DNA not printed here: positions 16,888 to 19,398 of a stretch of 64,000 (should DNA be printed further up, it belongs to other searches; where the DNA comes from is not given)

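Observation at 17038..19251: HTH-NB-ARC-TPR STAND NTPase in a reduced-genome context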

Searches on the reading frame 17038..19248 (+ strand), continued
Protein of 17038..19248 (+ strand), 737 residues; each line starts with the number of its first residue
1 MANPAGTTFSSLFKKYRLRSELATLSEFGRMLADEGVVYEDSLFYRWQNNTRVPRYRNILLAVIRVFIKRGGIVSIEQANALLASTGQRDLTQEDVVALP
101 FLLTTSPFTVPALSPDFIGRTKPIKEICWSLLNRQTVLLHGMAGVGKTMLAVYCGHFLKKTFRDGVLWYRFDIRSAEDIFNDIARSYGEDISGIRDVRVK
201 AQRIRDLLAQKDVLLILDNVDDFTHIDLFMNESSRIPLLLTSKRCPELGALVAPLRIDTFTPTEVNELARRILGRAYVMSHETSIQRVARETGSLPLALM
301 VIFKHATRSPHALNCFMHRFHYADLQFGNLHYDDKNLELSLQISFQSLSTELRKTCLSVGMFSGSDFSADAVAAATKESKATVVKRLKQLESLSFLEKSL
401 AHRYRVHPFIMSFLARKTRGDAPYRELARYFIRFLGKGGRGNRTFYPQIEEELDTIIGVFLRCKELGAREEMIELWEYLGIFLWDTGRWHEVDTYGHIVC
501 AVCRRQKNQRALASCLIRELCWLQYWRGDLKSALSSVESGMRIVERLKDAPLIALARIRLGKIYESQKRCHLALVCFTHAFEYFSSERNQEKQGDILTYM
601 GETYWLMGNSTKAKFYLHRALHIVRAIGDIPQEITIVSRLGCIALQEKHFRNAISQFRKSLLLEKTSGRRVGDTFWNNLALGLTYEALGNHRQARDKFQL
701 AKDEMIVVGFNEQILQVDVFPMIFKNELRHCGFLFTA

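Call 18: find_encoding_contigs(protein=P0007, flank=6000, max_places=2)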
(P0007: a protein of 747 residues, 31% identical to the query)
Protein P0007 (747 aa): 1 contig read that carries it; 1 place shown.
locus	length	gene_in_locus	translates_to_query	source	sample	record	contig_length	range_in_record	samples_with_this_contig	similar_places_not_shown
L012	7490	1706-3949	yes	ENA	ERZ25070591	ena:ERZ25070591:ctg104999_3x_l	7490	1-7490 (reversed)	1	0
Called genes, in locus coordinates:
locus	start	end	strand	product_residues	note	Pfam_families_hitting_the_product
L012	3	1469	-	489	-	?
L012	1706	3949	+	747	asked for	PF00931:NB-ARC, PF13401:AAA_22 (weak), PF07719:TPR_2 (faint), PF17874:TPR_MalT (weak), PF13424:TPR_12 (faint), PF00515:TPR_1 (faint), PF13181:TPR_8 (faint)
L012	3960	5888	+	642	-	PF00931:NB-ARC, PF05729:NACHT (weak)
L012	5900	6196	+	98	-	-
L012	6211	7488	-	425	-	?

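Call 21: search_protein_families(library=pfam, proteins=[P0013, P0006, P0009], max_evalue=10)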
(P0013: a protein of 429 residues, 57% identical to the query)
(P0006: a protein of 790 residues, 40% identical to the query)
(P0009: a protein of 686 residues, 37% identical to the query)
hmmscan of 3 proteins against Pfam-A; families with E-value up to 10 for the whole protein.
P0013 (429 aa): 0 families

P0006 (790 aa): 17 families
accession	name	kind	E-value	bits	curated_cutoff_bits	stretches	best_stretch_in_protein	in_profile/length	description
PF00931.28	NB-ARC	-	4.8e-11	42.8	23.5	1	127-347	6-247/248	NB-ARC domain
PF20703.3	nSTAND1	-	1.4e-05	25.4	27.1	1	109-154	7-51/379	Novel STAND NTPase 1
PF13401.12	AAA_22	-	6.7e-05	23.7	27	1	139-231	8-107/130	AAA domain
PF13191.12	AAA_16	-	0.00024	22.1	32.6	1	119-165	2-57/167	AAA ATPase domain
PF05729.18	NACHT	-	0.00075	19.8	26.7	1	139-274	3-161/167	NACHT domain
PF25201.1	nSTAND6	-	0.0034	17.9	27.7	1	121-159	3-41/148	Novel STAND NTPase 6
PF03193.22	RsgA_GTPase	-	0.0064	16.8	30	1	126-159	97-129/174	RsgA GTPase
PF07693.20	KAP_NTPase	-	0.012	15.3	20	1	135-163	19-47/293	KAP family P-loop domain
PF13481.12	AAA_25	-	0.023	14.7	27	1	132-160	29-57/195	AAA domain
PF20720.3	nSTAND3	-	0.029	14.5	27.2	1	127-163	8-44/155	Novel STAND NTPase 3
PF00005.33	ABC_tran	-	0.032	15.3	25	1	131-162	6-37/137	ABC transporter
PF00004.35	AAA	-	0.033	15.1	21.2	1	139-225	1-69/131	ATPase family associated with various cellular activities (AAA)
PF25199.1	nSTAND_NTPase5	-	0.052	13.8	34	1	139-226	44-110/145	Novel STAND NTPase 5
PF24002.1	DUF7318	-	0.099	13.1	27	1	494-544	6-55/128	Family of unknown function (DUF7318)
PF00910.28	RNA_helicase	-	0.12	13.3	21.5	1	139-164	1-26/105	RNA helicase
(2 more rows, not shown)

P0009 (686 aa): 32 families (the best 25 are shown)
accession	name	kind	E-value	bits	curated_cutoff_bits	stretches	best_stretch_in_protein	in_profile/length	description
PF00931.28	NB-ARC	-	2.1e-15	57.1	23.5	1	117-344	6-248/248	NB-ARC domain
PF13401.12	AAA_22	-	2.6e-07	31.5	27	1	129-216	4-93/130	AAA domain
PF05729.18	NACHT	-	1.8e-06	28.4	26.7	1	132-215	2-89/167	NACHT domain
PF20720.3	nSTAND3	-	1.2e-05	25.5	27.2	1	119-170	6-54/155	Novel STAND NTPase 3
PF25201.1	nSTAND6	-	0.00012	22.6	27.7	1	115-189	3-77/148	Novel STAND NTPase 6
PF13191.12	AAA_16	-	0.00046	21.2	32.6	1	113-170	2-61/167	AAA ATPase domain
PF00005.33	ABC_tran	-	0.00062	20.8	25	1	121-156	2-37/137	ABC transporter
PF03193.22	RsgA_GTPase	-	0.00078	19.7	30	1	119-151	96-127/174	RsgA GTPase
PF20703.3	nSTAND1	-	0.00085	19.5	27.1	1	112-146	15-49/379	Novel STAND NTPase 1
PF01637.24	ATPase_2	-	0.0024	18.1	33.2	1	113-189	1-84/225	ATPase domain predominantly from Archaea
PF13173.12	AAA_14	-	0.0052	17.2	27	1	130-223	2-78/129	AAA domain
PF25199.1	nSTAND_NTPase5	-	0.0068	16.7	34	1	117-176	22-87/145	Novel STAND NTPase 5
PF04851.21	ResIII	-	0.0074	16.6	22.5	1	117-159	9-52/164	Type III restriction enzyme, res subunit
PF13481.12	AAA_25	-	0.0074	16.4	27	1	122-152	25-55/195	AAA domain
PF13479.12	AAA_24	-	0.0094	16.3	27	1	130-162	2-34/195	AAA domain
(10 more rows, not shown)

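Call 43: search_protein_families(library=pfam, alignment_id=A5, max_evalue=0.01)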
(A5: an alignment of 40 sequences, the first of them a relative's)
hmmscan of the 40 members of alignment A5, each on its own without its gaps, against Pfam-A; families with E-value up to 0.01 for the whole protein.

A. member 1, P0013 (429 aa): 0 families

B. families by the number of members that match (of 40 scanned): 23 families
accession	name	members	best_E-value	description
PF00497.25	SBP_bac_3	2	2.7e-37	Bacterial extracellular solute-binding proteins, family 3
PF10613.14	Lig_chan-Glu_bd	2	8.1e-07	Ligated ion channel L-glutamate- and glycine-binding site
PF09084.16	NMT1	2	0.00024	NMT1/THI5 like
PF13560.12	HTH_31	2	0.0014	Helix-turn-helix domain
PF13424.12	TPR_12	1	6.8e-17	Tetratricopeptide repeat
PF02743.24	dCache_1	1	6e-15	Cache domain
PF07719.23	TPR_2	1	1e-13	Tetratricopeptide repeat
PF16927.11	HisKA_7TM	1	9.3e-13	N-terminal 7TM region of histidine kinase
PF00515.34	TPR_1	1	3.8e-09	Tetratricopeptide repeat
PF22673.2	MCP-like_PDC_1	1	8.6e-08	Methyl-accepting chemotaxis protein-like, first PDC sensor domain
PF17874.7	TPR_MalT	1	2.6e-07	MalT-like TPR region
PF13374.12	TPR_10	1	2.9e-07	Tetratricopeptide repeat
PF13181.12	TPR_8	1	4.5e-07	Tetratricopeptide repeat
PF13428.12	TPR_14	1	7.9e-06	Tetratricopeptide repeat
PF13176.12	TPR_7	1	3.6e-05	Tetratricopeptide repeat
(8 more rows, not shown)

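Call 53: find_encoding_contigs(protein=P0005, flank=6000, max_places=2)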
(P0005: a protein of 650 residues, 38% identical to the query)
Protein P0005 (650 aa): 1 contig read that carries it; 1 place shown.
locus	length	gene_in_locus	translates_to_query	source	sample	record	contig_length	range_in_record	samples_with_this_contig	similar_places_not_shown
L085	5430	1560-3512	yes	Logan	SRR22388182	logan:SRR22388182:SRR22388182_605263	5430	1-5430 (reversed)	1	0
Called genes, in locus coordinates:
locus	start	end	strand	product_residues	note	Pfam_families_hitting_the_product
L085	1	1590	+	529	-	?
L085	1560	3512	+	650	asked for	PF00931:NB-ARC, PF13191:AAA_16 (weak), PF13374:TPR_10 (faint), PF07719:TPR_2 (faint), PF17874:TPR_MalT (faint), PF13424:TPR_12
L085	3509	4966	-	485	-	PF12072:RNase_Y_N, PF00013:KH_1 (weak), PF22891:KH_PNO1_2nd (weak), PF01966:HD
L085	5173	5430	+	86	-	?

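Call 55: search_solved_structures(query=window:17038-19248:+, max_evalue=0.01, show_alignments=1)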
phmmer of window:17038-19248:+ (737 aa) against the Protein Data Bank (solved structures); distinct sequences matched with E-value up to 0.01: 12.
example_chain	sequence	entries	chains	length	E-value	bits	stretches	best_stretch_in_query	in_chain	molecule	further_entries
8k60_I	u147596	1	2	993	4.8e-18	67.9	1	102-414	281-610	Regulatory protein AfsR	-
8jke_I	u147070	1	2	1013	2.5e-17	65.5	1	102-414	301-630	Regulatory protein AfsR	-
6hc2_A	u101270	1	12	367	3e-07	32.2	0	589-696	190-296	G-protein-signaling modulator 2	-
3sf4_A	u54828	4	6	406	3.7e-07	31.9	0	589-696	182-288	G-protein-signaling modulator 2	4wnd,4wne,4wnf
4wng_A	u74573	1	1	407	3.7e-07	31.9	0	589-696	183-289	G-protein-signaling modulator 2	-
5a6c_A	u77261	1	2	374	3.1e-06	28.9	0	589-696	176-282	G-PROTEIN-SIGNALING MODULATOR 2, AFADIN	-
3ro2_A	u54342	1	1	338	5.7e-06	28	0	589-696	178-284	G-protein-signaling modulator 2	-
4g2v_A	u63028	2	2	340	5.9e-06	27.9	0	589-696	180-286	G-protein-signaling modulator 2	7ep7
3ro3_A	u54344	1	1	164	0.00019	23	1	592-696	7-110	G-protein-signaling modulator 2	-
5a7d_B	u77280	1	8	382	0.00035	22.1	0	592-688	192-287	PINS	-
4jhr_A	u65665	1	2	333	0.00039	21.9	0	590-696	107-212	G-protein-signaling modulator 2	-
4a1s_A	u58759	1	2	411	0.00093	20.7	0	592-689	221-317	PARTNER OF INSCUTEABLE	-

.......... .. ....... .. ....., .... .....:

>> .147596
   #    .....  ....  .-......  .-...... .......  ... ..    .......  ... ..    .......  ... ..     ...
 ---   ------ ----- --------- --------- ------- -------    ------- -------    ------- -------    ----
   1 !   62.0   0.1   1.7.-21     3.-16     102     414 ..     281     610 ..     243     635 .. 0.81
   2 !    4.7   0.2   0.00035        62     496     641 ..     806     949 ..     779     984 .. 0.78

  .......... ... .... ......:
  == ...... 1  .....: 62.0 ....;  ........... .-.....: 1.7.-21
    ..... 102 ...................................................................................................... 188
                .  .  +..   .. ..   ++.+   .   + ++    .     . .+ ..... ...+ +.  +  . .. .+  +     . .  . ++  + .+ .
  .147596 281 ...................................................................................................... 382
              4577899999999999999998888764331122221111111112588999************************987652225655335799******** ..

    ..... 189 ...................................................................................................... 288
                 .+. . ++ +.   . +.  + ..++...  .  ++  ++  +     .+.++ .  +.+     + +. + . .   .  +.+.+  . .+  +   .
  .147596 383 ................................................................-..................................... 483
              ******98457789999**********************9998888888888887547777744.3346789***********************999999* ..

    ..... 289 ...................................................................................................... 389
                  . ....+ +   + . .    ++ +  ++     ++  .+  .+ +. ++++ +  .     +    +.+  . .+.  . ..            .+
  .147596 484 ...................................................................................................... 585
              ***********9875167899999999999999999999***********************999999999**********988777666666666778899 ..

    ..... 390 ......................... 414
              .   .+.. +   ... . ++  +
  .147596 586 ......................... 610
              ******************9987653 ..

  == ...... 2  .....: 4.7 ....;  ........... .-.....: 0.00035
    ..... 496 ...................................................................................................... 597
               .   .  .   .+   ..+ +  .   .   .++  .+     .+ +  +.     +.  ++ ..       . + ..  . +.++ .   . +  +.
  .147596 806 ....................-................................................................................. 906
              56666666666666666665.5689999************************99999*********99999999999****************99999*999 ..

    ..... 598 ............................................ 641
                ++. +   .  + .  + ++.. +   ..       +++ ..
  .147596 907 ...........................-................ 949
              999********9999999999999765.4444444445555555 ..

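Call 81: predict_structure(alignment_id=A6)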
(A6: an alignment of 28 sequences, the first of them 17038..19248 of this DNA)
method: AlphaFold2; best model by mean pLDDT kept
length: 737 residues; sequences in the alignment: 28
mean_pLDDT: 87.4   pTM: 0.72
mean pLDDT of the five models: 87.4, 86.8, 85.9, 85.8, 85.7
residues with pLDDT >= 90: 395; 70-90: 296; 50-70: 32; < 50: 14
segments of 3 or more residues with pLDDT < 50: 1-5, 327-331
pLDDT, mean of each block of 10 residues (from residue 1): 59 89 84 82 84 86 87 80 89 73 69 83 94 93 90 92 89 85 79 76 86 92 87 78 87 92 94 92 91 90 87 82 55 74 91 92 87 93 96 87 84 86 91 85 79 91 91 93 81 93 95 95 89 96 97 97 96 98 97 96 97 98 93 93 96 96 73 85 95 92 77 84 90 68
secondary structure, 60 per line:
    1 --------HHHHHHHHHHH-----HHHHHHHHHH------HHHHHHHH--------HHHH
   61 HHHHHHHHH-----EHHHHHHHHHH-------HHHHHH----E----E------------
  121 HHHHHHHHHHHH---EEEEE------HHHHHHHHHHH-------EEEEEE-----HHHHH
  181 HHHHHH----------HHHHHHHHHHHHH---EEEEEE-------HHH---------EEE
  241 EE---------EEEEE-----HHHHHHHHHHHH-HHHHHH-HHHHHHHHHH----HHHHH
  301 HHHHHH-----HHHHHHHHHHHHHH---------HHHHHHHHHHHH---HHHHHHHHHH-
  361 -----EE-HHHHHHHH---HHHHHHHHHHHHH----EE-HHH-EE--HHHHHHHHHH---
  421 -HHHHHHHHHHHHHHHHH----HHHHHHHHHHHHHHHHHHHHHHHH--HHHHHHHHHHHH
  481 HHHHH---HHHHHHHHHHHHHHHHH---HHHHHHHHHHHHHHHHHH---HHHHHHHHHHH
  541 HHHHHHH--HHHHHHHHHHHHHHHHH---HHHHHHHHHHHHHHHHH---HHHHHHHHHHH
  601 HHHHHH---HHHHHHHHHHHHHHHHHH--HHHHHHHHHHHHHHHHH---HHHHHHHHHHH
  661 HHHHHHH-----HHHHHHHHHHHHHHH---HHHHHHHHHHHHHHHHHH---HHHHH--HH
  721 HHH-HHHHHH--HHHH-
elements in order (helices of 4 or more, strands of 3 or more residues): H9-19 H25-34 H41-48 H57-69 H76-85 H93-98 H121-132 E136-140 H147-157 E165-170 H176-186 H197-209 E213-218 E238-242 E252-256 H262-273 H275-280 H282-291 H296-306 H312-325 H335-346 H350-359 H369-376 H380-392 H408-417 H422-438 H443-466 H469-485 H489-505 H509-526 H530-547 H550-566 H570-586 H590-606 H610-627 H630-646 H650-667 H673-687 H691-708 H712-716 H719-723 H725-730 H733-736
